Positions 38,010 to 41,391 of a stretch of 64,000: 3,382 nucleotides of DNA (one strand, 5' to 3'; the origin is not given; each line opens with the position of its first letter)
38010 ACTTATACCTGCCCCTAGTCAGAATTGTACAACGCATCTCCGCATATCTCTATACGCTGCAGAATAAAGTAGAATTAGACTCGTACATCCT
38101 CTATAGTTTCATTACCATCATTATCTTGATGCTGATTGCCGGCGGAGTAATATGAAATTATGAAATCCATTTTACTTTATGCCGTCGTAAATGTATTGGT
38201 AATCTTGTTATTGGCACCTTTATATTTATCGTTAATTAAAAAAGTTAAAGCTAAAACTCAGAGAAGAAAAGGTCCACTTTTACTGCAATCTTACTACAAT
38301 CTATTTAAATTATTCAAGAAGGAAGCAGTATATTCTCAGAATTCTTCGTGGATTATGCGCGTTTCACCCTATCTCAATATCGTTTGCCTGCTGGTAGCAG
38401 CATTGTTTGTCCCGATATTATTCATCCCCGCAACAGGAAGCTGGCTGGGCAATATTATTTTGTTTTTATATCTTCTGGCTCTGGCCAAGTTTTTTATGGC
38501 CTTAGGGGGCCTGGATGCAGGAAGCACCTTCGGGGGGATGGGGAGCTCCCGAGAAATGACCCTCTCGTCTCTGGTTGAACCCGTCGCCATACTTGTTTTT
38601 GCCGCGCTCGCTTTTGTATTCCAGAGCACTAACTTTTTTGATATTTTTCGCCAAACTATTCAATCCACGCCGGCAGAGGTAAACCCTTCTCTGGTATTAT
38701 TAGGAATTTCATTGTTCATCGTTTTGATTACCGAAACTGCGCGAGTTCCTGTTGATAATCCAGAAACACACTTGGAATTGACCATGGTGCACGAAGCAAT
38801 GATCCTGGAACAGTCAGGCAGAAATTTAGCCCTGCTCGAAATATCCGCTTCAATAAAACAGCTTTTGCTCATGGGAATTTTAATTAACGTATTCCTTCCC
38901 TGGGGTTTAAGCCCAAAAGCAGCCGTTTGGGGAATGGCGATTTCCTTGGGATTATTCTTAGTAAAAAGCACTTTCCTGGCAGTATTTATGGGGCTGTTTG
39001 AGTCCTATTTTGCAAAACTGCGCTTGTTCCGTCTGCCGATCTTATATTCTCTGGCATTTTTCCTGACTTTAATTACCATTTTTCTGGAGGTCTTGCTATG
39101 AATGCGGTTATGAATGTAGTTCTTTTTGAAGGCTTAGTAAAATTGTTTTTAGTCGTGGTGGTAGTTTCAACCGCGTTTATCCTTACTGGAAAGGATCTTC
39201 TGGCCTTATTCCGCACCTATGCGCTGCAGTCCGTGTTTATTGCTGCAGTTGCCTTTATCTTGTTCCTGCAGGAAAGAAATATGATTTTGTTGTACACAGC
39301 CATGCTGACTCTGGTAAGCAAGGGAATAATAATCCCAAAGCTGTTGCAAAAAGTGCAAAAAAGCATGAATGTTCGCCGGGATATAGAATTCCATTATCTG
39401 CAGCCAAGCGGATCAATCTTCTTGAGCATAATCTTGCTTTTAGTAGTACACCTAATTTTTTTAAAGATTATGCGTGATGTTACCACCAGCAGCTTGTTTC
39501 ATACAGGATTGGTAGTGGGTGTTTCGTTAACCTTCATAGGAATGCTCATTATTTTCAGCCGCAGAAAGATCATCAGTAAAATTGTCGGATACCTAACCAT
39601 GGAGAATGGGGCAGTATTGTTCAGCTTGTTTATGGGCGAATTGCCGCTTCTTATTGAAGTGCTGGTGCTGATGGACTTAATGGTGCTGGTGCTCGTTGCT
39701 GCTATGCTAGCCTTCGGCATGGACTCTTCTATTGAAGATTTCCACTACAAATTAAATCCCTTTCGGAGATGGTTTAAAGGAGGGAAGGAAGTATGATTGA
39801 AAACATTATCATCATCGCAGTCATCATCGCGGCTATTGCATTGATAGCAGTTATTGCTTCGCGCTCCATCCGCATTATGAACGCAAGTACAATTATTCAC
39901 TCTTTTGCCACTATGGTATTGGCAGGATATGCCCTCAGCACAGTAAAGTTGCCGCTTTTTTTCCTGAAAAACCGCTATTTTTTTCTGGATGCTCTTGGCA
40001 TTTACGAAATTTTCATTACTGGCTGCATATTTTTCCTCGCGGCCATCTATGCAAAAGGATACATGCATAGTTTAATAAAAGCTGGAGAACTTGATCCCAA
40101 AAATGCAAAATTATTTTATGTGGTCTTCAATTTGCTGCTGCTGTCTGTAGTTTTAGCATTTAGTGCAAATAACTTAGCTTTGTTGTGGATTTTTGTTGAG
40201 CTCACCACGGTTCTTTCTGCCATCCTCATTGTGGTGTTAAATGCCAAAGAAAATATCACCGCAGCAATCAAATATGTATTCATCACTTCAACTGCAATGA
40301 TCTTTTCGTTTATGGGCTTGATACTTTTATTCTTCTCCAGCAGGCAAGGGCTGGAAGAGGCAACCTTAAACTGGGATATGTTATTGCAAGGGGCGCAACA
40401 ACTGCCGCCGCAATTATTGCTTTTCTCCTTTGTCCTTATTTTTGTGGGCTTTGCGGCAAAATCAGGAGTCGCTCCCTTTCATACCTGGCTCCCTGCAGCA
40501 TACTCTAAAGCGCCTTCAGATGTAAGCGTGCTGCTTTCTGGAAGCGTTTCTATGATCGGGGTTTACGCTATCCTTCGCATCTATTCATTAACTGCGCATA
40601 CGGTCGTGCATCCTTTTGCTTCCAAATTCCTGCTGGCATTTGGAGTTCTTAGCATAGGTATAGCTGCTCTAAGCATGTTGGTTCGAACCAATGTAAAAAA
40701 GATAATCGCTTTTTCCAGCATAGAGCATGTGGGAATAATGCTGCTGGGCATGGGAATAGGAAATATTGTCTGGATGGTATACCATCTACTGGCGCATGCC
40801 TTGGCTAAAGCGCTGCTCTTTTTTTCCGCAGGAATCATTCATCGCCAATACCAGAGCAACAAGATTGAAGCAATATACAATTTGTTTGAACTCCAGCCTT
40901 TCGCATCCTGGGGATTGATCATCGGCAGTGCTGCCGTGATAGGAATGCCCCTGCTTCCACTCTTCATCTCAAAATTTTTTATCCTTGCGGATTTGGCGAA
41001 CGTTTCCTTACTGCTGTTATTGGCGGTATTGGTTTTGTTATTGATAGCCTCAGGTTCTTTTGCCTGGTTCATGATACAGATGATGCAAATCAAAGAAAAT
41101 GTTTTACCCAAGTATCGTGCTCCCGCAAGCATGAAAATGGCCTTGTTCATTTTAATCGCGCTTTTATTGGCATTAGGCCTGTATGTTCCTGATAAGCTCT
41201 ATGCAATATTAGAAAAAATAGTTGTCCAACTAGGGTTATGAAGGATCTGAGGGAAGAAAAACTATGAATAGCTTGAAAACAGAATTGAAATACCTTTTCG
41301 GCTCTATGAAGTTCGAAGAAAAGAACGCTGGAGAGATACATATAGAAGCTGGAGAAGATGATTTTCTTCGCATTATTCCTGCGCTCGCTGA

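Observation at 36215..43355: Cofactor-less hydrogenase-related (Ehr-like) membrane complex: hyf/nuo-type operon whose catalytic subunits have lost NiFe and FeS ligands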

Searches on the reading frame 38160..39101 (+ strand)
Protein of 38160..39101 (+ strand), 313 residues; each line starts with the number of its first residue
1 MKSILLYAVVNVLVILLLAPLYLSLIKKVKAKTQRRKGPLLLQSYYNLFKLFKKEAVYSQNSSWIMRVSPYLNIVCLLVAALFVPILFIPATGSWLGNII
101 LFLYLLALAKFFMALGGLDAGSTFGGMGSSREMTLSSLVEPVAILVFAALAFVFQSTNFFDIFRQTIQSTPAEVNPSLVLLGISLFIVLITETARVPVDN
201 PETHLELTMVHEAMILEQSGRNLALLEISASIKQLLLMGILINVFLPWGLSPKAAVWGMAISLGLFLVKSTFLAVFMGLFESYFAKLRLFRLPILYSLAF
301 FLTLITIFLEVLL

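Call 3: search_protein_families(library=pfam, proteins=[window:38160-39101:+], max_evalue=0.01)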
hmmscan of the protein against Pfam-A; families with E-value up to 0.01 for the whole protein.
window:38160-39101:+ (313 aa): 1 family
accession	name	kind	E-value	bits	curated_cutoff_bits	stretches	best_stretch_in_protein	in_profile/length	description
PF00146.26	NADHdh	-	9.5e-37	127.4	27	1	10-306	4-293/298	NADH dehydrogenase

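Call 4: search_protein_families(library=ncbifam, proteins=[window:38160-39101:+], max_evalue=0.01)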
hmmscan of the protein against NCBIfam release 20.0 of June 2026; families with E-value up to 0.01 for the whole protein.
window:38160-39101:+ (313 aa): 1 family
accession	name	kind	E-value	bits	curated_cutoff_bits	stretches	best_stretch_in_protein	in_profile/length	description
NF004741.0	PRK06076.1-2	equivalog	1.6e-15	57.2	305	1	4-311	21-330/337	NADH-quinone oxidoreductase subunit NuoH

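Call 38: search_solved_structures(query=window:38160-39101:+, max_evalue=0.00001, show_alignments=3)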
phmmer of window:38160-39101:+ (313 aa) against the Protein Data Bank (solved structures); distinct sequences matched with E-value up to 0.00001: 4.
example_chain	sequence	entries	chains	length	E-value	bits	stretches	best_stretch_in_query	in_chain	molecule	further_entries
7z0s_D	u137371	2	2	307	6.6e-42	147.4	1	5-300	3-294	Formate hydrogenlyase subunit 4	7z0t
6cfw_M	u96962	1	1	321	1.5e-25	93.8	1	7-306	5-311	Mbh13 NADH dehydrogenase subunit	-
7ar9_H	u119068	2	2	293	3.6e-10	43.2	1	10-251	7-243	ND1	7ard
6u8y_M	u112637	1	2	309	7.2e-07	32.4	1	4-279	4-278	NADH dehydrogenase subunit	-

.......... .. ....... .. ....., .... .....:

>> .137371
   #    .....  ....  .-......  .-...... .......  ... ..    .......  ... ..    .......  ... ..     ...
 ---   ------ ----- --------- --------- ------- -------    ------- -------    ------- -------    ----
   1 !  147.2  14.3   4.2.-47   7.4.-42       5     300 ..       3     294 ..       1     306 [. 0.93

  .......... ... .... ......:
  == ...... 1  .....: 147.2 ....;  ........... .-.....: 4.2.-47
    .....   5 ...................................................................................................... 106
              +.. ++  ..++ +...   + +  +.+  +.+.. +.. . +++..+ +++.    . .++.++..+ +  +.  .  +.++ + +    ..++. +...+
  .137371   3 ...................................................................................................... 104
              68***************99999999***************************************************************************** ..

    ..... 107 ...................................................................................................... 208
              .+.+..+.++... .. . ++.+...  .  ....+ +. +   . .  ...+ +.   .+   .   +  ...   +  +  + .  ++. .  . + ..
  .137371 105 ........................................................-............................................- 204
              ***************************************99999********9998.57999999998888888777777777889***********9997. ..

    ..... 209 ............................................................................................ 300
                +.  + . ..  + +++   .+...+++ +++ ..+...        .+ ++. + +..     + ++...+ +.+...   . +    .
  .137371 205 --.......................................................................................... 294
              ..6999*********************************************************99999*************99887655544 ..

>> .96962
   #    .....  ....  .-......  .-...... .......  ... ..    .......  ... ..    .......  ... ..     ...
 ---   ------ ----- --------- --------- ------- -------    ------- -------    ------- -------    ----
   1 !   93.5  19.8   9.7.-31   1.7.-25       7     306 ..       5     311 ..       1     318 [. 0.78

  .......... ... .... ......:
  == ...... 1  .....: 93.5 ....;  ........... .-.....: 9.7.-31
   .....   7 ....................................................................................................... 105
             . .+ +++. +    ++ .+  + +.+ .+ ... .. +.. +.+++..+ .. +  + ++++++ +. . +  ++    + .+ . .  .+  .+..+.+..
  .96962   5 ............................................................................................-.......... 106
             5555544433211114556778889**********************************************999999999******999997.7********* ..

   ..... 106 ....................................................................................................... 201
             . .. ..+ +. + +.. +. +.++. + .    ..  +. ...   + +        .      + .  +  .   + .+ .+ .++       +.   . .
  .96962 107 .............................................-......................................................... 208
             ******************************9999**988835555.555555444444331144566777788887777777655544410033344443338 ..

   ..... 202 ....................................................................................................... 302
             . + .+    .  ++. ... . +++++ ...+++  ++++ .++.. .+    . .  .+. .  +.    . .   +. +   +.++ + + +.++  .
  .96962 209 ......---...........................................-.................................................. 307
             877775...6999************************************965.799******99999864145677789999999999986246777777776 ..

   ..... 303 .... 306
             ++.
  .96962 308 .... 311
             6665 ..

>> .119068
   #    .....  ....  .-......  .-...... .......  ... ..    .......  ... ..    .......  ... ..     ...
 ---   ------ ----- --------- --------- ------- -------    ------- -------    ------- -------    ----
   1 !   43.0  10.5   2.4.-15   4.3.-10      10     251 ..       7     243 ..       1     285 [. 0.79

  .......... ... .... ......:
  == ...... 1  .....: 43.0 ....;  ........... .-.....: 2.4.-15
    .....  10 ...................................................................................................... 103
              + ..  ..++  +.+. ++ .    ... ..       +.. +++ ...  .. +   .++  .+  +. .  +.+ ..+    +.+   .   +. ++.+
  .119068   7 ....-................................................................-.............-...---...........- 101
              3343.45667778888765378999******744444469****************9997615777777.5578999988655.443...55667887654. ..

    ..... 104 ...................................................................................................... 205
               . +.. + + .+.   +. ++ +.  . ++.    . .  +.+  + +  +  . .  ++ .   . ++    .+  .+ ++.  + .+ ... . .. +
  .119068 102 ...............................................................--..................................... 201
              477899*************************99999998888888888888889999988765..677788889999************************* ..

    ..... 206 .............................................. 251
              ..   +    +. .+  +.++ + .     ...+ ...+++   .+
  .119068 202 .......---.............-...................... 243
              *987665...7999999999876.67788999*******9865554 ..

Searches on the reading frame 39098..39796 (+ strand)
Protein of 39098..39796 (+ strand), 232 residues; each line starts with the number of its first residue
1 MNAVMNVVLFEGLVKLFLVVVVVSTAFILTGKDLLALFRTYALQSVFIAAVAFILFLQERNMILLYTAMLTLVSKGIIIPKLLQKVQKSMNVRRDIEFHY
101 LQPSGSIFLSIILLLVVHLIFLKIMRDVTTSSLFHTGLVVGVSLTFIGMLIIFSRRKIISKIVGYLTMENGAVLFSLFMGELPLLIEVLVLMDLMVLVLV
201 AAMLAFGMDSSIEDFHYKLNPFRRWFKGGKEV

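Call 3: search_protein_families(library=pfam, proteins=[window:39098-39796:+], max_evalue=0.01)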
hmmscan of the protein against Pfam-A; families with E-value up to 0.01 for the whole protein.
window:39098-39796:+ (232 aa): 1 family
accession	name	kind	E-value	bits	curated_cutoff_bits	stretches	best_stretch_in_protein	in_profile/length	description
PF00420.29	Oxidored_q2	-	0.0053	16.9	26.1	1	139-207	4-71/95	NADH-ubiquinone/plastoquinone oxidoreductase chain 4L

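Call 4: search_protein_families(library=ncbifam, proteins=[window:39098-39796:+], max_evalue=0.01)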
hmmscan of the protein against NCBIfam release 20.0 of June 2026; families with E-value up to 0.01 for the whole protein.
window:39098-39796:+ (232 aa): 1 family
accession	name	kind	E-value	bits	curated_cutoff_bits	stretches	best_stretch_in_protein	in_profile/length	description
NF008556.0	PRK11492.1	equivalog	1.6e-13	51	136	1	14-206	7-197/216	hydrogenase 4 membrane subunit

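Call 73: search_solved_structures(query=A3, max_evalue=1, show_alignments=2)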
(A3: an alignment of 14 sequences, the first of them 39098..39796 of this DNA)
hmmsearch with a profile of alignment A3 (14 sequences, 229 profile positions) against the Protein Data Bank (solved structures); distinct sequences matched with E-value up to 1: 0.

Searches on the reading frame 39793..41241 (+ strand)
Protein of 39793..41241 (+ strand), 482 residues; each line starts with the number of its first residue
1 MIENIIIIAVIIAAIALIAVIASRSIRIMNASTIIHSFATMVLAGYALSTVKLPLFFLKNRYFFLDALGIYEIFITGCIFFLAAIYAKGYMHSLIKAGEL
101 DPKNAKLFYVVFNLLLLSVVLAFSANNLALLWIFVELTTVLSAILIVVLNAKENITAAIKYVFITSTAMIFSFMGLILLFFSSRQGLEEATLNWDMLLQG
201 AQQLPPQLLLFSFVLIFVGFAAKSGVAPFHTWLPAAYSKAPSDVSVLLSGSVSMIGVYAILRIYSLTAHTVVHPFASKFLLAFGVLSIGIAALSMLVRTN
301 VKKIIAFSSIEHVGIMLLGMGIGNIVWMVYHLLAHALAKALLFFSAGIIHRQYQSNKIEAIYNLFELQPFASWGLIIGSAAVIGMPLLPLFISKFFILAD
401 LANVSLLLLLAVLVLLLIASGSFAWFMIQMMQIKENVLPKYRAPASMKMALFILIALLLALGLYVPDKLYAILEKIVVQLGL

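Call 3: search_protein_families(library=pfam, proteins=[window:39793-41241:+], max_evalue=0.01)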
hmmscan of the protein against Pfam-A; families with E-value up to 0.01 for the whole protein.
window:39793-41241:+ (482 aa): 1 family
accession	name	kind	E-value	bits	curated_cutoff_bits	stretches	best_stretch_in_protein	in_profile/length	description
PF00361.26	Proton_antipo_M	-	3.6e-50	171.3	21.5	1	125-414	1-289/294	NADH:quinone oxidoreductase/Mrp antiporter, TM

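Call 4: search_protein_families(library=ncbifam, proteins=[window:39793-41241:+], max_evalue=0.01)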
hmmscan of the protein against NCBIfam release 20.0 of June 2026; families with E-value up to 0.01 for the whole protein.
window:39793-41241:+ (482 aa): 75 families (the best 25 are shown)
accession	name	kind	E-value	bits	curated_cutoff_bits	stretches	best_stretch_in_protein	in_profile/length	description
NF006427.0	PRK08676.1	equivalog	1.1e-165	552.3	511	1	8-481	5-484/486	hydrogenase membrane subunit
NF005044.0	PRK06458.1-4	equivalog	3.2e-76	257.2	610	1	7-476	12-490/531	hydrogenase 4 subunit F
NF005045.0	PRK06458.1-5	equivalog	1.5e-71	241.9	543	1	5-472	5-474/484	hydrogenase 4 subunit F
NF005043.0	PRK06458.1-3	equivalog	2.5e-66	224.6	533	1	6-478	11-480/483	hydrogenase 4 subunit F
NF005041.0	PRK06458.1-1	equivalog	3.8e-59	201.1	951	1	22-475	25-489/526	hydrogenase 4 subunit F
NF005042.0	PRK06458.1-2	equivalog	3.1e-52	178.2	437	1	7-438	3-409/439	hydrogenase 4 subunit F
TIGR01972.1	NDH_I_M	subfamily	2.1e-46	158.6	263.8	1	5-479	3-481/486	NADH-quinone oxidoreductase subunit M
NF005086.0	PRK06521.1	equivalog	1.1e-40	139.8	667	1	13-477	26-503/669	hydrogenase 4 subunit B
NF006241.0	PRK08377.1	equivalog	1.9e-40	139.3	645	1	7-476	8-473/494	NADH dehydrogenase subunit N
NF006240.0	PRK08376.1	subfamily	1.8e-37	129.4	662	1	8-465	35-492/521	putative monovalent cation/H+ antiporter subunit D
TIGR01770.1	NDH_I_N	subfamily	1.2e-34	120.1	332.6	1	6-463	8-466/472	NADH-quinone oxidoreductase subunit NuoN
NF009305.0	PRK12662.1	equivalog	1.7e-34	119.4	700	1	94-480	98-490/492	putative monovalent cation/H+ antiporter subunit D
NF006418.0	PRK08667.1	equivalog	1.7e-34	119.3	794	1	6-423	6-430/644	hydrogenase membrane subunit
NF005140.0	PRK06589.1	equivalog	5.3e-33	114.6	470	1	3-456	10-469/489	putative monovalent cation/H+ antiporter subunit D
NF006419.0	PRK08668.1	equivalog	7.8e-33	114.1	617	1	3-481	5-482/613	NADH dehydrogenase subunit M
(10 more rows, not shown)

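Call 74: search_solved_structures(query=window:39793-41241:+, max_evalue=1e-25, show_alignments=0)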
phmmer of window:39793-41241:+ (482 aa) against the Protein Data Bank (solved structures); distinct sequences matched with E-value up to 1e-25: 5.
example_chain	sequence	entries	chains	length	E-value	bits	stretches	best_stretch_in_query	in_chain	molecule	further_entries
6cfw_H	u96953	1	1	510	6.1e-30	108.1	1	64-464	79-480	Monovalent cation/H+ antiporter subunit D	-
6u8y_H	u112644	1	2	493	6.8e-30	108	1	81-465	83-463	NADH dehydrogenase subunit N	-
5lnk_L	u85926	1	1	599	1.7e-26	96.7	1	33-422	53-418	Mitochondrial complex I, ND5 subunit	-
6q9b_D5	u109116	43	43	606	2e-26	96.5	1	33-422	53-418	NADH-ubiquinone oxidoreductase chain 5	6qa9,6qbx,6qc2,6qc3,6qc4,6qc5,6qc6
5cod_L1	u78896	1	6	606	4.3e-26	95.5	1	33-421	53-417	NADH-ubiquinone oxidoreductase chain 5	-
